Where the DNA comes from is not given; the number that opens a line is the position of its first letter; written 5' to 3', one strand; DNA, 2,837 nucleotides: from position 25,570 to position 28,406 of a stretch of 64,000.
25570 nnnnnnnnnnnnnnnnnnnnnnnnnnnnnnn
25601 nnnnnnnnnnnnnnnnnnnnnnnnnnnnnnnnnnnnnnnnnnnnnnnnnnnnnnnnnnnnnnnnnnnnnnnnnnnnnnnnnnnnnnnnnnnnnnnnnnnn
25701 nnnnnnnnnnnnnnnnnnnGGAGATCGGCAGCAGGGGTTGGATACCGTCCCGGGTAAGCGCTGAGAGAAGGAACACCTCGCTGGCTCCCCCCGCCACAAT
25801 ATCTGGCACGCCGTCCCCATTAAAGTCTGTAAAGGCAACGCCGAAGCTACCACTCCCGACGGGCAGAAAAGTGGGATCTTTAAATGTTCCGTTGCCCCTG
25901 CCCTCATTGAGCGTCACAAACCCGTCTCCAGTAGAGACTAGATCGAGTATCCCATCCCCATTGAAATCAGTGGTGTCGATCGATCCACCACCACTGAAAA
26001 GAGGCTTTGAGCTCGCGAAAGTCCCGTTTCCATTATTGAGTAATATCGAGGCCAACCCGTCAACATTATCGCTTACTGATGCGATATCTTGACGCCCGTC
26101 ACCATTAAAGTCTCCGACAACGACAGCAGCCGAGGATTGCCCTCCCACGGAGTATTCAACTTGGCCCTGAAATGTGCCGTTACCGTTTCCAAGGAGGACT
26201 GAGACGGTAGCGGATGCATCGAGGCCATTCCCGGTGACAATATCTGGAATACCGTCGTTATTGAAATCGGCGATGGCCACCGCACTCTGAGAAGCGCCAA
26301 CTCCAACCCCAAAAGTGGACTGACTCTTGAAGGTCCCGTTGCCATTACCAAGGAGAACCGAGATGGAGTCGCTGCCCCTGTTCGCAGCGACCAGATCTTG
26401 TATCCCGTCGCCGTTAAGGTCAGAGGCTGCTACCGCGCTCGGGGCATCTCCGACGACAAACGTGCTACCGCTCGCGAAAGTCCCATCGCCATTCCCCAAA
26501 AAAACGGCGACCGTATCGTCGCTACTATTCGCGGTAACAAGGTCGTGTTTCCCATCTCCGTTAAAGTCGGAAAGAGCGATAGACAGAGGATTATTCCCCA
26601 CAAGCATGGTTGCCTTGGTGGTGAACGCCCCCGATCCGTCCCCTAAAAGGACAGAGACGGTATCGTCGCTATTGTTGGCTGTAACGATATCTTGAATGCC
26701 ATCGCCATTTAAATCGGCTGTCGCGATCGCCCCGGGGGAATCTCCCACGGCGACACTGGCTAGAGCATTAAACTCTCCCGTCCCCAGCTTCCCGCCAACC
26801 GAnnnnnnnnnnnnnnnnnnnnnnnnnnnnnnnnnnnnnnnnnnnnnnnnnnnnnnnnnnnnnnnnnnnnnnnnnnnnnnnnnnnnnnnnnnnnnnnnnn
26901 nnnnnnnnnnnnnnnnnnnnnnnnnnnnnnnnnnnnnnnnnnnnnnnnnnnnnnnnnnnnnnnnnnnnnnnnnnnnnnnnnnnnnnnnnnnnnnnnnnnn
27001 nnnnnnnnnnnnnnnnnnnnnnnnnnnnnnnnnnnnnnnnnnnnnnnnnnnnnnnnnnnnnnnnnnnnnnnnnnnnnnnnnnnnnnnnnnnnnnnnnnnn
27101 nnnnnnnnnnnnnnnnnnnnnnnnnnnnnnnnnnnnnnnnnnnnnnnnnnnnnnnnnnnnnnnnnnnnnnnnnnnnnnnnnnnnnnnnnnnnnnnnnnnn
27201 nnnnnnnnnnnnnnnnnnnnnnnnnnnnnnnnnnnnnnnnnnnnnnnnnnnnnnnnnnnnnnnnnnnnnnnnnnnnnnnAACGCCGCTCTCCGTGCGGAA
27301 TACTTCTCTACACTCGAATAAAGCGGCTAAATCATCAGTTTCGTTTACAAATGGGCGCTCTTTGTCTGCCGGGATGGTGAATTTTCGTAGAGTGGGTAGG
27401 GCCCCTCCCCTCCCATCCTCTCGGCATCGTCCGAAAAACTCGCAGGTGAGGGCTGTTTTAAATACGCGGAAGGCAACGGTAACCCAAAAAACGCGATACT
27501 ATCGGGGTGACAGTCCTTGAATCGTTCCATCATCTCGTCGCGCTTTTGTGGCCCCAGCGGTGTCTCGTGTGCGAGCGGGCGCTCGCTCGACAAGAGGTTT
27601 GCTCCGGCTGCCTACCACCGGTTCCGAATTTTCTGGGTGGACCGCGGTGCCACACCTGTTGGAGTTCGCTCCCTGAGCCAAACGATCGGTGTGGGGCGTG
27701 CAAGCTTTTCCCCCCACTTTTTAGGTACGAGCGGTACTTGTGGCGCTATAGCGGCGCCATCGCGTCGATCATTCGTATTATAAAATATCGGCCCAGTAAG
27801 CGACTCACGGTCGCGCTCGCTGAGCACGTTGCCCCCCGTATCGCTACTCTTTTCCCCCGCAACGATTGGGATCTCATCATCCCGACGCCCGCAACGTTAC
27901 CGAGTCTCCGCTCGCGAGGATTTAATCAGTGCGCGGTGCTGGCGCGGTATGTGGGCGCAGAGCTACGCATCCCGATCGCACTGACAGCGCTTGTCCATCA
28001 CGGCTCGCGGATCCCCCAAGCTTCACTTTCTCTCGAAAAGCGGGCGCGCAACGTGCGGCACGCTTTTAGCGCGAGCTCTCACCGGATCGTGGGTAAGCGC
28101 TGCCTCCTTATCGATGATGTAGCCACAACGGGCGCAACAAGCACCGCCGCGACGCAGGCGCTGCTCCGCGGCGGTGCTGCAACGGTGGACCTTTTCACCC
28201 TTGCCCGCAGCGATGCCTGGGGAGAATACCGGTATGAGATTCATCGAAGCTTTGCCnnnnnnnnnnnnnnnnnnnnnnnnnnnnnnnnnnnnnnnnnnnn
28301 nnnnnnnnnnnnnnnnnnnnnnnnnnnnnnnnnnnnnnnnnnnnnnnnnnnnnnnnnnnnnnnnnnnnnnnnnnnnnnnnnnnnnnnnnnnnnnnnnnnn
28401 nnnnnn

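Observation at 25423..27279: Flagellin whose hypervariable core is a seven-repeat FG-GAP (integrin-alpha-like) beta-propeller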

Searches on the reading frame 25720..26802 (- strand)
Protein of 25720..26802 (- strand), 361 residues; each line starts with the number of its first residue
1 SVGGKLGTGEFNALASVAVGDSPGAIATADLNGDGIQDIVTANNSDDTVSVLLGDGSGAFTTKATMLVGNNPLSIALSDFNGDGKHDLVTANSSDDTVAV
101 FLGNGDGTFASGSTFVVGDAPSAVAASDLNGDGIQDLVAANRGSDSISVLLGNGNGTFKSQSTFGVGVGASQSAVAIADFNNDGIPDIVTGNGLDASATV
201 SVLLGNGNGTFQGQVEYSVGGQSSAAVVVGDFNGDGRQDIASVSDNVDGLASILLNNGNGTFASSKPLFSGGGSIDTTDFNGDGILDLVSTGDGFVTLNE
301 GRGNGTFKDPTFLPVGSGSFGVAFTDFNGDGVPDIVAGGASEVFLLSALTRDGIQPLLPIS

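Call 80: predict_structure(alignment_id=A2)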
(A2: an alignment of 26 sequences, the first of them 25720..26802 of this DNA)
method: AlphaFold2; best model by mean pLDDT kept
length: 361 residues; sequences in the alignment: 26
mean_pLDDT: 92.0   pTM: 0.90
mean pLDDT of the five models: 92.0, 91.6, 91.2, 89.8, 89.4
residues with pLDDT >= 90: 291; 70-90: 54; 50-70: 13; < 50: 3
segments of 3 or more residues with pLDDT < 50: none
pLDDT, mean of each block of 10 residues (from residue 1): 76 95 96 97 97 94 95 98 98 98 97 95 97 98 94 97 77 94 97 82 96 91 87 96 84 95 89 90 92 94 94 91 93 95 95 63 38
secondary structure, 60 per line:
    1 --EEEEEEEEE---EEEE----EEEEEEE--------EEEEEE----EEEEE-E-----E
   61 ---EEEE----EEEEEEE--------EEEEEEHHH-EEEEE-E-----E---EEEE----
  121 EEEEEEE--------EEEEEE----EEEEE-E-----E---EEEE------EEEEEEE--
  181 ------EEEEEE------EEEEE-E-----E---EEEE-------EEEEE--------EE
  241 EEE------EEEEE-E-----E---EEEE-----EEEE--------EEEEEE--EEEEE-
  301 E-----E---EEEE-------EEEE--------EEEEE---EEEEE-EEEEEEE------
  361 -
elements in order: E3-11 E15-18 E23-29 E38-43 E48-52 E64-67 E72-78 E87-92 E97-101 E113-116 E121-127 E136-141 E146-150 E162-165 E172-178 E187-192 E199-203 E215-218 E226-230 E239-243 E250-254 E266-269 E275-278 E287-292 E295-299 E311-314 E322-325 E334-338 E342-346 E348-354

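Call 82: fold_search(model_id=the predicted structure, library=pdb)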
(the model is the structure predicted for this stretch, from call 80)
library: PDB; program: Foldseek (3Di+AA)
matches with E <= 10: 1345; with E <= 0.001: 684
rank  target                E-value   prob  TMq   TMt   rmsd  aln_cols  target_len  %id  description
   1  2bwm                  1.7e-11  1.00  0.59  0.54   6.7       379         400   22  1.8A CRYSTAL STRUCTURE OF of Psathyrella velutina LECTIN IN COMPLEX WITH METHYL 2-ACETAMIDO-1,2-DIDEOXY-1-SELENO-BETA-D- (released 2006-01-23)
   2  5mb4                  2.6e-11  1.00  0.57  0.52   7.3       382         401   22  Crystal Structure of the Psathyrella asperospora lectin PAL in complex with GlcNAc (released 2017-02-22)
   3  4tqm_A                3.0e-11  1.00  0.59  0.53   6.6       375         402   22  Structural basis of specific recognition of non-reducing terminal N-acetylglucosamine by an Agrocybe aegerita lection (released 2015-06-03)
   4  2bwr_A                4.6e-11  1.00  0.58  0.53   6.8       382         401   21  Crystal Structure of Psathyrella Velutina Lectin at 1.5A Resolution (released 2006-01-23)
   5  4tqj_A                5.6e-11  1.00  0.57  0.52   7.1       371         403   22  Structural basis of specific recognition of non-reducing terminal N-acetylglucosamine by an Agrocybe aegerita lection (released 2015-06-03)
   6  9v86_B                9.1e-11  1.00  0.69  0.65   4.2       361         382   13  Cryo-EM structure of KICSTOR CCC complex (state 3) (released 2025-11-12)
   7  4up4_A                1.0e-10  1.00  0.59  0.54   6.6       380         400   22  Structure of the recombinant lectin PVL from Psathyrella velutina in complex with GlcNAcb-D-1,3Galactoside (released 2015-01-28)
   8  9v6e_B                1.3e-10  1.00  0.71  0.68   5.2       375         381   13  Cryo-EM structure of human full length KICSTOR complex (state 1) (released 2025-11-12)
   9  4up4_B                2.3e-10  1.00  0.56  0.51   5.8       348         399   23  Structure of the recombinant lectin PVL from Psathyrella velutina in complex with GlcNAcb-D-1,3Galactoside (released 2015-01-28)
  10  6h6f_F                2.5e-10  1.00  0.40  0.10  19.9       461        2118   14  PTC3 holotoxin complex from Photorhabdus luminiscens - Mutant TcC-D651A (released 2018-10-03)
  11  6vbu_2                2.9e-10  1.00  0.68  0.39   4.1       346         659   13  Structure of the bovine BBSome complex (released 2020-01-29)
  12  9van_B                2.9e-10  1.00  0.70  0.66   4.3       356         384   13  Cryo-EM structure of human full length KICSTOR complex (state 2) (released 2025-11-12)
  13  9v9n_B                4.3e-10  1.00  0.67  0.65   4.5       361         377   12  Cryo-EM structure of KICSTOR CCC complex (state 5) (released 2025-11-12)
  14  9v80_B                5.0e-10  1.00  0.66  0.63   4.5       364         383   13  Cryo-EM structure of KICSTOR CCC complex (state 4) (released 2025-11-12)
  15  6voa_B                1.3e-09  1.00  0.66  0.40   4.2       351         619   13  Cryo-EM structure of the BBSome-ARL6 complex (released 2020-06-24)
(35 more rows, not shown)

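Call 84: search_solved_structures(query=window:25720-26802:-, max_evalue=0.001)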
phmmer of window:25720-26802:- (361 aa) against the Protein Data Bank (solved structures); distinct sequences matched with E-value up to 0.001: 4.
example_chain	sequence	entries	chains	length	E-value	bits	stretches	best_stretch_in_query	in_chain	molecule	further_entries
9oee_A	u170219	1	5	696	6.4e-11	45.3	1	125-262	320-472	Secreted esterase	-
2bwm_A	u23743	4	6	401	3.6e-07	33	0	121-264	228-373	PSATHYRELLA VELUTINA LECTIN PVL | PSATHYRELLA VELUTINA LECTIN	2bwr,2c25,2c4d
4up4_A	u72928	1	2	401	4.2e-07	32.7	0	121-264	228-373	LECTIN PVL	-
6mlt_A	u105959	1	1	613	2e-05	27.2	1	70-194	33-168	Hemolysin-related protein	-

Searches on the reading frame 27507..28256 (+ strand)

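Call 16: search_protein_families(library=pfam, proteins=[window:27507-28256:+], max_evalue=0.001)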
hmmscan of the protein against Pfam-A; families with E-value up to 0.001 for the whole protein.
window:27507-28256:+ (250 aa): 2 families
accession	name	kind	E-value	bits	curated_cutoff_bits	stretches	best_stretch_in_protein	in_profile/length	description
PF18912.6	DZR_2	-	1.6e-06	28.2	27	1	11-66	2-56/56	Double zinc ribbon domain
PF00156.33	Pribosyltran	-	2.6e-06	27.3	26.3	1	147-234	49-125/158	Phosphoribosyl transferase domain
